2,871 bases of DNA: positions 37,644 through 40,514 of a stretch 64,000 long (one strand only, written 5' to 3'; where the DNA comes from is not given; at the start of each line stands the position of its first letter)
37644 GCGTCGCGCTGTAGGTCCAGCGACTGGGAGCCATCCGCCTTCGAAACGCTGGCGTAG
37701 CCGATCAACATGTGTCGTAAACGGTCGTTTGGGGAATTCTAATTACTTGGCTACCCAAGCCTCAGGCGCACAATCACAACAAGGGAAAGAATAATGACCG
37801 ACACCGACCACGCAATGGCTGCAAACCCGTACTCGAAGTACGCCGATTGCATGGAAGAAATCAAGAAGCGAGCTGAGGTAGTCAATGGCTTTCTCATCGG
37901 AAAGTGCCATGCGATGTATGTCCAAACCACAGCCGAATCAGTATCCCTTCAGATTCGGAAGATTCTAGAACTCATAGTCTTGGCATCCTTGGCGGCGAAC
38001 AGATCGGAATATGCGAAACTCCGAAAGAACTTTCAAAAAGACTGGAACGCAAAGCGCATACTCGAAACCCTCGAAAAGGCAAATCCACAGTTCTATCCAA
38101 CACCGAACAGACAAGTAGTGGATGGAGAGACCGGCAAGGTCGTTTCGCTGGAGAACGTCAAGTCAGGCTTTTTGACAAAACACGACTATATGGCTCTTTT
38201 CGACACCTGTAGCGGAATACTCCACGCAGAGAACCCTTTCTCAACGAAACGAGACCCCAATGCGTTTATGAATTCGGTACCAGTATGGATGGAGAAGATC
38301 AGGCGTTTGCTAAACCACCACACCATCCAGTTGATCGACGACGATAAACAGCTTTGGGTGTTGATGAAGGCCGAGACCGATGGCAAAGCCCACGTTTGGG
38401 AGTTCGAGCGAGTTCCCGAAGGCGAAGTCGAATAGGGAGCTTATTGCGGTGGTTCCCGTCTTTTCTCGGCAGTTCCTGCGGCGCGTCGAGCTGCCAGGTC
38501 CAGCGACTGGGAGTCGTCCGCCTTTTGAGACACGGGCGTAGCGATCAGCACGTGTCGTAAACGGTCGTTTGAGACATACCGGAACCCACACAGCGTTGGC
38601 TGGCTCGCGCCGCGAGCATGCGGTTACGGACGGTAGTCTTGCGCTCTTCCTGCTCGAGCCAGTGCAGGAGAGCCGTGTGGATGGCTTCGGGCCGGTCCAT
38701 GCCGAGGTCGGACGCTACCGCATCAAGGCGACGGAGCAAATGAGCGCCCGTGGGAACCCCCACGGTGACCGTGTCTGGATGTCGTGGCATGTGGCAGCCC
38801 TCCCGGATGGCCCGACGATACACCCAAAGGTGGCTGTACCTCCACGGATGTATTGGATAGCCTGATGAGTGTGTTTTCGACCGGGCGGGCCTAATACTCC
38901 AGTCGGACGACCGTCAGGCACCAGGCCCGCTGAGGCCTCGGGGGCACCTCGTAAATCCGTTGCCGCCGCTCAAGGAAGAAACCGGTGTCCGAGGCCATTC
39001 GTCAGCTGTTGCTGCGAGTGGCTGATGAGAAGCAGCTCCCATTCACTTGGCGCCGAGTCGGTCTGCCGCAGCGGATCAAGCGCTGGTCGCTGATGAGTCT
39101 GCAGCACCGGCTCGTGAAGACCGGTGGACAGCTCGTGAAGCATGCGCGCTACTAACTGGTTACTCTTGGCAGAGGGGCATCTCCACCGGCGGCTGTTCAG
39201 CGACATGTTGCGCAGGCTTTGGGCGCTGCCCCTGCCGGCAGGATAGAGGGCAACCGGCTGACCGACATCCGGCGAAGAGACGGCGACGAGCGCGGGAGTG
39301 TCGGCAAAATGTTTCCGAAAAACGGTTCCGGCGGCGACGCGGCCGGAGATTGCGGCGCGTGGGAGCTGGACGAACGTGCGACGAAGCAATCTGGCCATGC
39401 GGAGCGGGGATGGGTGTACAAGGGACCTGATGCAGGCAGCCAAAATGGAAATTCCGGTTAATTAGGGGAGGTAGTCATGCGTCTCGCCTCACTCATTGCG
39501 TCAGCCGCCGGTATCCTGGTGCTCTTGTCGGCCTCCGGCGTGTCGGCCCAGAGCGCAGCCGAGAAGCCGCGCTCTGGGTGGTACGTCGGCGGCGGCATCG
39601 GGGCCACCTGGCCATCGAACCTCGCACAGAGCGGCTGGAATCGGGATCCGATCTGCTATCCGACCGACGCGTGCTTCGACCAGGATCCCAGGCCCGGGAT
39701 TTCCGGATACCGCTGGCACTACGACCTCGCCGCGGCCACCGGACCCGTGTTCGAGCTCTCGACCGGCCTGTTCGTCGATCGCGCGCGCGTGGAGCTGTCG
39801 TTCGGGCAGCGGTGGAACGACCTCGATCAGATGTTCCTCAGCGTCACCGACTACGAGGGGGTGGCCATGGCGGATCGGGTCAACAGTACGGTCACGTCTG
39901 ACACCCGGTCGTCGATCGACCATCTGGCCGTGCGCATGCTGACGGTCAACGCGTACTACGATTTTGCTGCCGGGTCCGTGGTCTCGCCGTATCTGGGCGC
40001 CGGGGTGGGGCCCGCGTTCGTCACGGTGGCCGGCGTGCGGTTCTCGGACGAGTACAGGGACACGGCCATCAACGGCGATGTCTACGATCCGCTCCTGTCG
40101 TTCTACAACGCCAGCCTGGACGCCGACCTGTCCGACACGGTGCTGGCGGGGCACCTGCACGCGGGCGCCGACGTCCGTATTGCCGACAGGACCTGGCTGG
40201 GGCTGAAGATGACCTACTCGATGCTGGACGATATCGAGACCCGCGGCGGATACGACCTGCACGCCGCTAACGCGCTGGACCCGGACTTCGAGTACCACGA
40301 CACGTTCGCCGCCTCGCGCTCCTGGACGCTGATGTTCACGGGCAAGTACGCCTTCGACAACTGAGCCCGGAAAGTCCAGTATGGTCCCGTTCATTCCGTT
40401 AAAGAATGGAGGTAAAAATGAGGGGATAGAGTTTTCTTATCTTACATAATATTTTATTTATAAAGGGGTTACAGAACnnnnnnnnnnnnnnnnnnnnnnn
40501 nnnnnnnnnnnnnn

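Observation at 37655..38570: Low-GC cassette gene flanked by ~85-bp direct repeats that each encode a serine-recombinase 5' end (res-site-like)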

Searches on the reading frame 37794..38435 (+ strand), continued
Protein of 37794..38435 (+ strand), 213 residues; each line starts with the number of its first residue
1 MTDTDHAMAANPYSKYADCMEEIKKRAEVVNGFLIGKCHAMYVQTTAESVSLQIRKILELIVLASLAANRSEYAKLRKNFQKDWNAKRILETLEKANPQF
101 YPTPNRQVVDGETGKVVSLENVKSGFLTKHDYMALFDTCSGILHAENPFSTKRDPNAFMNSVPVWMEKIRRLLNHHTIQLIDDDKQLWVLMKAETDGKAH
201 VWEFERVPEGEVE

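Call 47: find_encoding_contigs(protein=P0017, flank=2500, max_places=3)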
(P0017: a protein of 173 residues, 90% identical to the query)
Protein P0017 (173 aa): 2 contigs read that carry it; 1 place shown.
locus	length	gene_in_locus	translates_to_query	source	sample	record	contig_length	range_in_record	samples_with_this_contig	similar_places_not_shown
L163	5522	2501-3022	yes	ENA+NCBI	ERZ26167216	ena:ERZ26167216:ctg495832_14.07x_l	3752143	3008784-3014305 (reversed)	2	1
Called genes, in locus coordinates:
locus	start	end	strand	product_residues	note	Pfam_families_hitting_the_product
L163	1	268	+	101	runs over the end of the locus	PF03592:Terminase_2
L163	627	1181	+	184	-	PF08238:Sel1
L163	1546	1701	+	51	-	-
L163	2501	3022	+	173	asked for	-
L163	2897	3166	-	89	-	-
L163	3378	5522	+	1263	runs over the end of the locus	PF02384:N6_Mtase, PF20473:MmeI_Mtase, PF07669:Eco57I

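Call 57: search_protein_families(library=pfam, proteins=[L155:3157-3720:-], max_evalue=0.001)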
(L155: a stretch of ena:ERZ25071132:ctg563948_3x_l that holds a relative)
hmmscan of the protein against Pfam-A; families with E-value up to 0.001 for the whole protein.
L155:3157-3720:- (187 aa): 3 families
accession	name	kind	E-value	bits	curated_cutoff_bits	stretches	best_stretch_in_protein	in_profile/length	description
PF00239.26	Resolvase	-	3e-46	157.5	23.3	1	5-138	2-144/145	Resolvase, N terminal domain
PF02796.21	HTH_7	-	3.8e-06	27.4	23.8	1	141-185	1-43/45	Helix-turn-helix domain of resolvase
PF13551.12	HTH_29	-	0.00025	21.5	28.1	1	163-186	13-35/64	Winged helix-turn helix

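Call 92: search_protein_representatives(alignment_id=A4)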
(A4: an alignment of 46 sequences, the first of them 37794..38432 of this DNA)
Query: 46 sequences, 210 profile positions. Proteins with E-value up to 0.001 (for the whole library): 2450; up to 1e-10: 1744; up to 1e-30: 453. The best 150 are listed.
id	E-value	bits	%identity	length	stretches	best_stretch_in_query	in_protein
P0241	4.1e-93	327.1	-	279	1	5-209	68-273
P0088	6.1e-87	306.9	-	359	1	8-208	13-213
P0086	3.2e-86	304.6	-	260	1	7-206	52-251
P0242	1.8e-85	302.1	-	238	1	12-208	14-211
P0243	1.7e-83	295.7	-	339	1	9-206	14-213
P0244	8.1e-79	280.4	-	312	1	7-209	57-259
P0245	1.6e-76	272.9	-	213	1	6-205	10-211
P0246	3.0e-74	265.5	-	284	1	7-207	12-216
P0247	3.3e-74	265.3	-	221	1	7-208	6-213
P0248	4.1e-74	265.0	-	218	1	5-209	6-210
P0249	1.9e-72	259.6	-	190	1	19-206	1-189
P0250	4.2e-72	258.5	-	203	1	5-206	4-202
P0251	1.9e-71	256.3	-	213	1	10-206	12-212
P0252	8.2e-71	254.2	-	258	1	8-206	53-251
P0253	7.6e-70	251.1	-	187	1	25-208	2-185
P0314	9.2e-50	185.5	-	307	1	8-194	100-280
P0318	4.8e-49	183.1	-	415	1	10-204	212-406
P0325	1.3e-48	181.8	-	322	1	8-206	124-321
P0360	5.9e-46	173.0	-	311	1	8-201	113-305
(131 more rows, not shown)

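Call 93: search_protein_families(library=pfam, proteins=[P0318, P0325, P0360, P0314, P0243, P0088, P0244, P0241], max_evalue=0.01)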
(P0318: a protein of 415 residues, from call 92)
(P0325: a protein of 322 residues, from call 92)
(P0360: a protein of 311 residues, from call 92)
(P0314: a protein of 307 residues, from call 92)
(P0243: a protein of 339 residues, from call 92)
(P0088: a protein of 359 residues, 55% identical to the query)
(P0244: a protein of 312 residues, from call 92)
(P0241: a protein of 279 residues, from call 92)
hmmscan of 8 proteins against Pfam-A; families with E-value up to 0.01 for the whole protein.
P0318 (415 aa): 0 families

P0325 (322 aa): 0 families

P0360 (311 aa): 1 family
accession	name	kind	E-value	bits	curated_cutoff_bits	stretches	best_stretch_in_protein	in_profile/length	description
PF07264.17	EI24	-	0.0026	18.3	32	1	6-87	4-91/199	Sulfate transporter CysZ/Etoposide-induced protein 2.4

P0314 (307 aa): 0 families

P0243 (339 aa): 0 families

P0088 (359 aa): 0 families

P0244 (312 aa): 0 families

P0241 (279 aa): 0 families
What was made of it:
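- Tried and rejected: N- and C-terminal extensions in relatives were uninformative (call 93).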

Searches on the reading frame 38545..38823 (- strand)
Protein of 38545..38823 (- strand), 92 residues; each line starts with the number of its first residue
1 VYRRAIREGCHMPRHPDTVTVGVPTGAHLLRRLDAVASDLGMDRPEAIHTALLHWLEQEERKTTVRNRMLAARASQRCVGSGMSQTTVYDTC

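Call 7: search_protein_families(library=pfam, proteins=[window:38545-38823:-], max_evalue=0.1)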
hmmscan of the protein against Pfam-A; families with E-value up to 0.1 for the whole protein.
window:38545-38823:- (92 aa): 2 families
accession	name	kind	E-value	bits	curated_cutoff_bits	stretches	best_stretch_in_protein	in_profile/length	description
PF01402.27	RHH_1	-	0.014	15.7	20.5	1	29-58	10-39/39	Ribbon-helix-helix protein, copG family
PF23807.1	RHH_10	-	0.026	15.2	27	1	4-70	9-71/84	Ribbon-helix-helix protein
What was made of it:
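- Checked: Copy 2 is overlapped by a weak RHH-like ORF at 38545-38823 (E=0.014, below the Pfam cut-off, call 7).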

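Call 8: search_protein_families(library=ncbifam, proteins=[window:38545-38823:-], max_evalue=0.1)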
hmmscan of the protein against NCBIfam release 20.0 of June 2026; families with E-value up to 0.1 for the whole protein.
window:38545-38823:- (92 aa): 2 families
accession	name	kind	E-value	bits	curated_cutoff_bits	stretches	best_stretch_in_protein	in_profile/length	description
NF053762.1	aCcr1_fam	equivalog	0.011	15.7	60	1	29-53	11-35/38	aCcr1 family cell cycle regulator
NF050181.1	TA_anti_VapB_Myco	equivalog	0.051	14.1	60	1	28-67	12-51/72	type II toxin-antitoxin system VapB family antitoxin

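Call 9: search_protein_families(library=padloc, proteins=[window:38545-38823:-], max_evalue=1)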
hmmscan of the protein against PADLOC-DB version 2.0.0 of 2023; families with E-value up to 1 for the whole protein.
window:38545-38823:- (92 aa): 0 families

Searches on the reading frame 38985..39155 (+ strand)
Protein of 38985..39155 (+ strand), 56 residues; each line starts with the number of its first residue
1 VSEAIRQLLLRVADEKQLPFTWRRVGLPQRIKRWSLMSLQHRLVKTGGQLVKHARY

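Call 7: search_protein_families(library=pfam, proteins=[window:38985-39155:+], max_evalue=0.1)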
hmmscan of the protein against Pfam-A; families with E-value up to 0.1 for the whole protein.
window:38985-39155:+ (56 aa): 3 families
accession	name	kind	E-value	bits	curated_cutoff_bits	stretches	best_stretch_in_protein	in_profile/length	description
PF13701.12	DDE_Tnp_1_4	-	0.025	13.3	34.7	1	21-55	372-407/435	Transposase DDE domain group 1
PF13565.12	HTH_32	-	0.027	15.5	33.7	1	2-53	30-66/73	Homeodomain-like domain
PF04221.18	RelB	-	0.077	13.4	22.4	1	2-23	28-49/82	RelB antitoxin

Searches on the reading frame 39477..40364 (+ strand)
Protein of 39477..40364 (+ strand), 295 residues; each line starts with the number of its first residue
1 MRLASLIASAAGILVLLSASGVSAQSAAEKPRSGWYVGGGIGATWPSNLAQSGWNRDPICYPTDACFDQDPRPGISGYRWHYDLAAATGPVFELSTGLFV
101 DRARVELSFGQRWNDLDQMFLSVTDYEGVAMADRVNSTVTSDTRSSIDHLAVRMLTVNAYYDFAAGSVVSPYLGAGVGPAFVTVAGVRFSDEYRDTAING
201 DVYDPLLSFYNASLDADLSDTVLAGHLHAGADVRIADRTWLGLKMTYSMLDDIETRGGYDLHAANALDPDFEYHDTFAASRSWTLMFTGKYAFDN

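Call 7: search_protein_families(library=pfam, proteins=[window:39477-40364:+], max_evalue=0.1)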
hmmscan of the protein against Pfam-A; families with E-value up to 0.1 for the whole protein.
window:39477-40364:+ (295 aa): 4 families
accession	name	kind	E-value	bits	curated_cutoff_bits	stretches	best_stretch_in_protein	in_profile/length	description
PF13505.12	OMP_b-brl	-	8.2e-15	55.8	28.7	1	15-256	2-159/175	Outer membrane protein beta-barrel domain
PF01617.23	Surface_Ag_2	-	1.7e-06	28.1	22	1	93-185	72-169/247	Surface antigen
PF03922.20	OmpW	-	0.0095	16.3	24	0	156-184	87-113/195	OmpW family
PF02462.21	Opacity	-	0.078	13.5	21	0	150-184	27-56/126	Opacity family porin protein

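Call 8: search_protein_families(library=ncbifam, proteins=[window:39477-40364:+], max_evalue=0.1)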
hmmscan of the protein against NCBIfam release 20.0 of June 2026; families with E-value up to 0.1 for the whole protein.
window:39477-40364:+ (295 aa): 1 family
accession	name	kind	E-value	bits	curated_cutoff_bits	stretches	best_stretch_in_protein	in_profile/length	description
NF052636.1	Rick_Adr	subfamily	5.3e-05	22.9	210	1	87-241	54-180/224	adhesin Adr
